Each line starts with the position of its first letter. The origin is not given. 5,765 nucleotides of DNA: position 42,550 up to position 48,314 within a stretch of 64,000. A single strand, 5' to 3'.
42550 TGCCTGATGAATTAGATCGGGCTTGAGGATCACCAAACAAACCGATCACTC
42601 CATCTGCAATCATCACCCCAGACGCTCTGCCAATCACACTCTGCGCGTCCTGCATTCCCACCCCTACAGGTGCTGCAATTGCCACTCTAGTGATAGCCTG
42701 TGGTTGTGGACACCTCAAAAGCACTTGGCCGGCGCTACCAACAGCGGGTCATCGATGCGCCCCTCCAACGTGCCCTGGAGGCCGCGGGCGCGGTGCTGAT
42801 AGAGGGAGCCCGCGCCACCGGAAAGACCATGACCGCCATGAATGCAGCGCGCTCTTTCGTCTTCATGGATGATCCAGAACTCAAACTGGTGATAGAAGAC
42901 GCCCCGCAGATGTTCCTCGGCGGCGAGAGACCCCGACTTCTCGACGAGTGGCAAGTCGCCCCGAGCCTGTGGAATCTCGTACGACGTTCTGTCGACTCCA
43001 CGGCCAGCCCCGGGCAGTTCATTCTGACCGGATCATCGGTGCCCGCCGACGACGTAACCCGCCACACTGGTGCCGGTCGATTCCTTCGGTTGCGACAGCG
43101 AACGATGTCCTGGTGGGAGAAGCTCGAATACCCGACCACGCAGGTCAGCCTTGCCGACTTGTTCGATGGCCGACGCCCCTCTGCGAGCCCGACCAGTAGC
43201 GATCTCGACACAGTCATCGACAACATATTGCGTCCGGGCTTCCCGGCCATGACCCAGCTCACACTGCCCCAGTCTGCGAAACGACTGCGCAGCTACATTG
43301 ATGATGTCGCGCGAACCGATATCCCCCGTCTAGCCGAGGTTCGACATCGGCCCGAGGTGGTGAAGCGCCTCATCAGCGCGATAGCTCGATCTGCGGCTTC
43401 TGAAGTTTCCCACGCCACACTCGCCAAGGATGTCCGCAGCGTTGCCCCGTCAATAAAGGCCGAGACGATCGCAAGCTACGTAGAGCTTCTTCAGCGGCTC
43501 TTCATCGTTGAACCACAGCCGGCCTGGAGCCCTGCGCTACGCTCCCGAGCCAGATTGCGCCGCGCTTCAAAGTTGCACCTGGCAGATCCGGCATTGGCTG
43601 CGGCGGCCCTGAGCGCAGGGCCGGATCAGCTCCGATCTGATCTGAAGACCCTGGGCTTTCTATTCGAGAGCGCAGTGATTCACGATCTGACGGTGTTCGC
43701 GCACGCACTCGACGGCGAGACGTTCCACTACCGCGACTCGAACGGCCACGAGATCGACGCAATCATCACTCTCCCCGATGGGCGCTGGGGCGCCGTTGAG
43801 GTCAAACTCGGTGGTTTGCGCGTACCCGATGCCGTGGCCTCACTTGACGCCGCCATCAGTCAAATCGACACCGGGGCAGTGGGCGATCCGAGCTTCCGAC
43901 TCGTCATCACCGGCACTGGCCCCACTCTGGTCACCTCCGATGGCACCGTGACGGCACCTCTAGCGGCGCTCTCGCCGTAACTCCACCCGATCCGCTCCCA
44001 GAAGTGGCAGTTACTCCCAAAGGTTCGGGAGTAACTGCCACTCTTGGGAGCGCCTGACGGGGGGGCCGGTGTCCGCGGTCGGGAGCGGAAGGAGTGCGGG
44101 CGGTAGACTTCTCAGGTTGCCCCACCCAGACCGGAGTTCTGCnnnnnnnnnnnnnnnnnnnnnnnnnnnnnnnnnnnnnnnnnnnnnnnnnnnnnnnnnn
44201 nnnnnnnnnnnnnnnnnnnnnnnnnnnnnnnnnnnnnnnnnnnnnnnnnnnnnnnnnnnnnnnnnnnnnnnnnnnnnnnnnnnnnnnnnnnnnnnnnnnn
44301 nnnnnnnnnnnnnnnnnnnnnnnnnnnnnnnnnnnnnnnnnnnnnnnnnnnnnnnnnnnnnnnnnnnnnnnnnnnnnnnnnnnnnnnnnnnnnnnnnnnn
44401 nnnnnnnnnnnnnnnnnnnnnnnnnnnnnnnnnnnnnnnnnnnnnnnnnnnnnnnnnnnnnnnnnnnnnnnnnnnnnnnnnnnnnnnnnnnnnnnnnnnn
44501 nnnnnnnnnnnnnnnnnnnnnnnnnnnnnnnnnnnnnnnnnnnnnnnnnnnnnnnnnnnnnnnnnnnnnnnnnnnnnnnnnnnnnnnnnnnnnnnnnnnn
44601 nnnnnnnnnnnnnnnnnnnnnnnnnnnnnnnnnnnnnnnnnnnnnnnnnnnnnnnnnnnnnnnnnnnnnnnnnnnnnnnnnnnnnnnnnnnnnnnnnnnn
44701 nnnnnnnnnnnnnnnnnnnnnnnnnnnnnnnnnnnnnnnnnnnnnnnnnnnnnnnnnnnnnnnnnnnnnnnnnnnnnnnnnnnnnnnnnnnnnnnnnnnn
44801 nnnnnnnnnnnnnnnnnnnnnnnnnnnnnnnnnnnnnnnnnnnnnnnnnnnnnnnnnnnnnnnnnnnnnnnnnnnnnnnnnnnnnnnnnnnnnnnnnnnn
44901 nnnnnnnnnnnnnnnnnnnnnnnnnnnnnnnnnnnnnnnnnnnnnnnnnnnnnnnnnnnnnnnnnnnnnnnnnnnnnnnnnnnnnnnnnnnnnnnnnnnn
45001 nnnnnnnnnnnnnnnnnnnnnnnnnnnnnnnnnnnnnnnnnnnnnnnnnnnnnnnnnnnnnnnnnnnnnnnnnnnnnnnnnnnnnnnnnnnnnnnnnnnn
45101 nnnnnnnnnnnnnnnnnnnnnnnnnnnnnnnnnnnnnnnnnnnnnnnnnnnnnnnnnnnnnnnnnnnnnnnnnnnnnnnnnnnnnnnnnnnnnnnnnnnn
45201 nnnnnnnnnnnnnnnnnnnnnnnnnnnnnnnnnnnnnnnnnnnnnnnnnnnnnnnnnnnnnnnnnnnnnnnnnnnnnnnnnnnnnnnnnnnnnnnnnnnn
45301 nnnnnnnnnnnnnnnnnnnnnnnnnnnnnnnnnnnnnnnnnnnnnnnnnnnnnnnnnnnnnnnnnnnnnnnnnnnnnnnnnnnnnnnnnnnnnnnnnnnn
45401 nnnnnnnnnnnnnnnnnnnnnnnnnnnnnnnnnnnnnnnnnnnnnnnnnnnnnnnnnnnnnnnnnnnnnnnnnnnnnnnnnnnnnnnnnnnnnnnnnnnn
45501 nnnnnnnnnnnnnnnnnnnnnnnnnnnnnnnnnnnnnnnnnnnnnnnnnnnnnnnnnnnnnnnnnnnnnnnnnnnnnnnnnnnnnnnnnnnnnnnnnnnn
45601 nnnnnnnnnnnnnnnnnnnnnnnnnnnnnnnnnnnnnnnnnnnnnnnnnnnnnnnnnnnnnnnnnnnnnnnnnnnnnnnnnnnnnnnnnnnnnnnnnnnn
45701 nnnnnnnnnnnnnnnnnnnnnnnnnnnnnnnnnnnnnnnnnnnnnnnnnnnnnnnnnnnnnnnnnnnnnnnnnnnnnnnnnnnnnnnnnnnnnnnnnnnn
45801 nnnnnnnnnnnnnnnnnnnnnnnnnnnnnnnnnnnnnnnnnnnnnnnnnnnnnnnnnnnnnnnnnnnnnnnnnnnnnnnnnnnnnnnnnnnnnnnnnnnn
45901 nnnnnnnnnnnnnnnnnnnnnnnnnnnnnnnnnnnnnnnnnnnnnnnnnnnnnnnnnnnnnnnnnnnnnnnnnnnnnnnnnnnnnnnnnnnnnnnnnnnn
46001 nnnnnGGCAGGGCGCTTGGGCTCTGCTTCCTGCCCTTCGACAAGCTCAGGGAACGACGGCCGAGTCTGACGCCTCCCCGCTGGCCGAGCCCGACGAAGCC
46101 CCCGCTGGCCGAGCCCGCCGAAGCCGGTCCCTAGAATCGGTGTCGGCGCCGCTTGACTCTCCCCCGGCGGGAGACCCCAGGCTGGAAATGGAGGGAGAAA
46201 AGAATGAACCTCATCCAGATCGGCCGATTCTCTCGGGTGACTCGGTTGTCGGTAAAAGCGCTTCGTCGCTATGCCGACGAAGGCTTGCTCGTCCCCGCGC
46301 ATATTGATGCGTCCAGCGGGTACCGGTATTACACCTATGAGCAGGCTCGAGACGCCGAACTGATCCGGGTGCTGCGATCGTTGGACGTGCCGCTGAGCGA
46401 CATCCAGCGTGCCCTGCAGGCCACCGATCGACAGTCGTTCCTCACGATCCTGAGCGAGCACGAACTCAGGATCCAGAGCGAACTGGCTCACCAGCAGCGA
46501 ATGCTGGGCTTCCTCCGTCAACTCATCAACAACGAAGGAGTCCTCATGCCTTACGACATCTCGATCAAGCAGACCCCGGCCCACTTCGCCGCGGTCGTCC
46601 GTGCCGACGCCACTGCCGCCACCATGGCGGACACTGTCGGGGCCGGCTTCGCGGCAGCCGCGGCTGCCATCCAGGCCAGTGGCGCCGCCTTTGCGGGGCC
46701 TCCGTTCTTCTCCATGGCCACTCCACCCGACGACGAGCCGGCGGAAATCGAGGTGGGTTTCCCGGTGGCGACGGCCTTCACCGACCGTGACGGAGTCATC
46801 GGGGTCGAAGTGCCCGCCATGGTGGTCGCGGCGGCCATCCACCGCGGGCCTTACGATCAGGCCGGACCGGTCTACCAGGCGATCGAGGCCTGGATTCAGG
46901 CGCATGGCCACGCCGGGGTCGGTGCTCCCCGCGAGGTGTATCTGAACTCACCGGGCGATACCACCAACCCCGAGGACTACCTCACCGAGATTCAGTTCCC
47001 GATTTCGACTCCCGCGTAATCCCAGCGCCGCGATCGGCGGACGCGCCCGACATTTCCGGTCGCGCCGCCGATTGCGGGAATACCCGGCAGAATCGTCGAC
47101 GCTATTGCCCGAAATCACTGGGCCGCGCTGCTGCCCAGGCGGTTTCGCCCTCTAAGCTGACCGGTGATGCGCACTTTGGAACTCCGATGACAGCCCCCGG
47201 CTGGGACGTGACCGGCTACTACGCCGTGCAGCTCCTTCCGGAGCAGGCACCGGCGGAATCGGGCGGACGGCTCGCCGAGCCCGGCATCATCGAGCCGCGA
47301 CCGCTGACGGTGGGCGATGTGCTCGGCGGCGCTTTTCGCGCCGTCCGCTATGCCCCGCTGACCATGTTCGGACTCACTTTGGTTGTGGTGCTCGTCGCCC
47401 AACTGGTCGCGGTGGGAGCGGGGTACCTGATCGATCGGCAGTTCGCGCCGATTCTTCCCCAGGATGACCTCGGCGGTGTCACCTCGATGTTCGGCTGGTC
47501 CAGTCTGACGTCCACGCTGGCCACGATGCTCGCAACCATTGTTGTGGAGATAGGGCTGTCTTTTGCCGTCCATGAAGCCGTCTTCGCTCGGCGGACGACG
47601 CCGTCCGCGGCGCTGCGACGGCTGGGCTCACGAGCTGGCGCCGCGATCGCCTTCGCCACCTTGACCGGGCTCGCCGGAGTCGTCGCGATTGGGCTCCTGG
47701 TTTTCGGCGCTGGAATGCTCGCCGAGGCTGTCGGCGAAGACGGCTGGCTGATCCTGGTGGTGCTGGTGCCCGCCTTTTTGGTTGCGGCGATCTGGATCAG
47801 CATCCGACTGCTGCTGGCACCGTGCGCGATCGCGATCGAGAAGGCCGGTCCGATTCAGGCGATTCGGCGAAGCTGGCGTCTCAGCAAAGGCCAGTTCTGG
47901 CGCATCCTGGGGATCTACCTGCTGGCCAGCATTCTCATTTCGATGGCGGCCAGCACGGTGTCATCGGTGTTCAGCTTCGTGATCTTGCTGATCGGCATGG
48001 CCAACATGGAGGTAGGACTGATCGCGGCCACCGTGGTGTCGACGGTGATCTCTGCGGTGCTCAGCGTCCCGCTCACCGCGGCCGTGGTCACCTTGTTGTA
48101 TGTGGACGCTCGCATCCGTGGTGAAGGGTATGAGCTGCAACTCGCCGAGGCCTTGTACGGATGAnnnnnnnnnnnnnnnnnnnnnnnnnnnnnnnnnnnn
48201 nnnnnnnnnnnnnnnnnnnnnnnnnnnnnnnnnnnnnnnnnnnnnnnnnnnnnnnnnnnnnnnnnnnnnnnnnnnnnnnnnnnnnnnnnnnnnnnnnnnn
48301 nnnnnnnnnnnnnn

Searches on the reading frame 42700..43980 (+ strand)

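Call 79: search_protein_families(library=pfam, proteins=[window:42700-43980:+], max_evalue=0.001)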
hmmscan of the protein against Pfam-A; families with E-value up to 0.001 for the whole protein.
window:42700-43980:+ (426 aa): 2 families
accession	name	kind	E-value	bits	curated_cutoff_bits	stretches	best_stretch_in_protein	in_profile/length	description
PF13635.12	DUF4143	-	9.3e-32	110.4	28.1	1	206-370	2-159/160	Domain of unknown function (DUF4143)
PF13173.12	AAA_14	-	3e-08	34.2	27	1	31-140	4-127/129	AAA domain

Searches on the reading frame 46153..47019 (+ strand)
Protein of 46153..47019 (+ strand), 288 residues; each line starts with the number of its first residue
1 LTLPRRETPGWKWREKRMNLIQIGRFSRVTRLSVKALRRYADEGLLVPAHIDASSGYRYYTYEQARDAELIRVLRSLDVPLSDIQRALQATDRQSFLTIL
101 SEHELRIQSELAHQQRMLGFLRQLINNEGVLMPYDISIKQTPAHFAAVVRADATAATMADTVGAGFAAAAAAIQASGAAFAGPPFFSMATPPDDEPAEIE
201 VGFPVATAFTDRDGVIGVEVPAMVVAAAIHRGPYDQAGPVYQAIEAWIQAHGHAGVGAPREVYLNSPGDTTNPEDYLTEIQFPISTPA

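Call 79: search_protein_families(library=pfam, proteins=[window:46153-47019:+], max_evalue=0.001)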
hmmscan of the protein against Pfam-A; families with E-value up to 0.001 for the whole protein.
window:46153-47019:+ (288 aa): 3 families
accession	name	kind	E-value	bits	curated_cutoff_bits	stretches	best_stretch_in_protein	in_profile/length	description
PF06445.20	GyrI-like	-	1.9e-14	54.7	26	1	135-284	2-154/155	GyrI-like small molecule binding domain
PF13411.12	MerR_1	-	1.5e-13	51.1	21.6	1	23-90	3-68/69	MerR HTH family regulatory protein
PF00376.29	MerR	-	7.9e-09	35.6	28.2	1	23-60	2-38/38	MerR family regulatory protein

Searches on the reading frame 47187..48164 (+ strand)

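Call 8: search_protein_families(library=pfam, proteins=[window:47187-48164:+], max_evalue=0.01)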
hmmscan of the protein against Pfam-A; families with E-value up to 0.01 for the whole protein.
window:47187-48164:+ (325 aa): 2 families
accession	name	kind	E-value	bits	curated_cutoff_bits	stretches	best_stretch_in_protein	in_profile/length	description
PF10110.14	GPDPase_memb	-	8.4e-10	38.3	29.6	1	188-306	163-281/321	Membrane domain of glycerophosphoryl diester phosphodiesterase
PF24400.1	DUF7544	-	0.0012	18.6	27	1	63-306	29-272/302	Family of unknown function (DUF7544)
